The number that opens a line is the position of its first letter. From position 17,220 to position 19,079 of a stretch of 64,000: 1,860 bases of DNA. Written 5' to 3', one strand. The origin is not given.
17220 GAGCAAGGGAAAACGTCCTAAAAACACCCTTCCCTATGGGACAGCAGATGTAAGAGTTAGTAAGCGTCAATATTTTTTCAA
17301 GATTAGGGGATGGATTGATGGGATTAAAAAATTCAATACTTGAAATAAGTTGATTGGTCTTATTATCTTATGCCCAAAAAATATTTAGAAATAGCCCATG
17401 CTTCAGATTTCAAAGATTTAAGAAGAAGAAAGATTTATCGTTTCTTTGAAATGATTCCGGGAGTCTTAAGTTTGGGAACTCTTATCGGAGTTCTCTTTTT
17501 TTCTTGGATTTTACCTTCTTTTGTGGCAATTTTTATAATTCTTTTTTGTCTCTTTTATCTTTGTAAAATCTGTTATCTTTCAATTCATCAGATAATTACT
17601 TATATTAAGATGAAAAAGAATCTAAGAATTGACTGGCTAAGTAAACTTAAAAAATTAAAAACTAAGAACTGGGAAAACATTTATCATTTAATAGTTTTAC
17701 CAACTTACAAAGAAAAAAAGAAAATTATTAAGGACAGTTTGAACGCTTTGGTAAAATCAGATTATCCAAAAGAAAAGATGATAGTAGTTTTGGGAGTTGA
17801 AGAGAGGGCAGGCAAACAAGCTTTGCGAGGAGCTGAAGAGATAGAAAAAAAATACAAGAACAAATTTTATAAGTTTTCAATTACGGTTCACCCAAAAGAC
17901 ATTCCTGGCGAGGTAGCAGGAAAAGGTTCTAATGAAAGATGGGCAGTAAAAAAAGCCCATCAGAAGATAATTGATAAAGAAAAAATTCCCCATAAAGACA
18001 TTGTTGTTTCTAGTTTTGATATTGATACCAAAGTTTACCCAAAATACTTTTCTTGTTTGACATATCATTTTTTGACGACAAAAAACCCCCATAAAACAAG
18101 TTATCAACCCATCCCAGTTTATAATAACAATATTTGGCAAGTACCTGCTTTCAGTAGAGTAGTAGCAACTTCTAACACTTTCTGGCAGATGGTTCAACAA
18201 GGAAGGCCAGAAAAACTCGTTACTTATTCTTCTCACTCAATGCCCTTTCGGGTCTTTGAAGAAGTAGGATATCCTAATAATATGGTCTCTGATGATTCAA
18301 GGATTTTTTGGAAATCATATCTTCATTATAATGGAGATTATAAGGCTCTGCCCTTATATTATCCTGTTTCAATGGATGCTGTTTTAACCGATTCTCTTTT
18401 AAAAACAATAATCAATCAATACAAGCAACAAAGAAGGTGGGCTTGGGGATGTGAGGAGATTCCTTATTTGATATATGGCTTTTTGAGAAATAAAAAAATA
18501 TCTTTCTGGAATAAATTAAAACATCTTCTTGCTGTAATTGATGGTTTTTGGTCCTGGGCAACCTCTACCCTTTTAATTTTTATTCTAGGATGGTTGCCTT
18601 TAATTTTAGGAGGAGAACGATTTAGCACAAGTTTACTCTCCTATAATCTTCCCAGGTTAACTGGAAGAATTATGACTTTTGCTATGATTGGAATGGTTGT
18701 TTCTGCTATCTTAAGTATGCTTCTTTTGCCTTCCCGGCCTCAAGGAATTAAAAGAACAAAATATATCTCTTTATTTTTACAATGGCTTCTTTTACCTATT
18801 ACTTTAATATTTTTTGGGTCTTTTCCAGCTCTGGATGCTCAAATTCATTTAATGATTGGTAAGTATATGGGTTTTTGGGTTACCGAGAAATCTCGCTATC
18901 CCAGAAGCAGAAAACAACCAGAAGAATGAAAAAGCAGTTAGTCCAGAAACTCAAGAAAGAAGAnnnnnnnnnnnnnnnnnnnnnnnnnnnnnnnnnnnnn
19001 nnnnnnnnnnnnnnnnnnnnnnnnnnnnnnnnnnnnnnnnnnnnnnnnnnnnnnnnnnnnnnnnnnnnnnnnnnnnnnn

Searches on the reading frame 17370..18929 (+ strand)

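Call 7: search_protein_families(library=pfam, proteins=[window:17370-18929:+], max_evalue=0.001)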
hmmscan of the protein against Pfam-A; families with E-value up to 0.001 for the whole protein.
window:17370-18929:+ (519 aa): 0 families

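Call 50: search_protein_families(library=ncbifam, proteins=[window:17370-18929:+], max_evalue=0.1)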
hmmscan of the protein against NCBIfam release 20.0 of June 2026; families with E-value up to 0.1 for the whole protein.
window:17370-18929:+ (519 aa): 3 families
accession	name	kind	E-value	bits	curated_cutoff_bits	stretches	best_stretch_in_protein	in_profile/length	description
TIGR03030.1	CelA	equivalog_domain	0.0006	17.9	699.1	1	108-141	135-168/714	UDP-forming cellulose synthase catalytic subunit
NF033593.1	transpos_ISNCY_1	equivalog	0.0081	14.9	325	1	175-225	241-291/444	ISNCY family transposase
NF038299.1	EPS_HpsN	equivalog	0.011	14.7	425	1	108-171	5-66/317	hormogonium polysaccharide biosynthesis glycosyltransferase HpsN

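Call 54: search_protein_families(library=pfam, proteins=[window:17370-18929:+], max_evalue=0.1)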
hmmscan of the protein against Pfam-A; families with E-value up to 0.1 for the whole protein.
window:17370-18929:+ (519 aa): 0 families
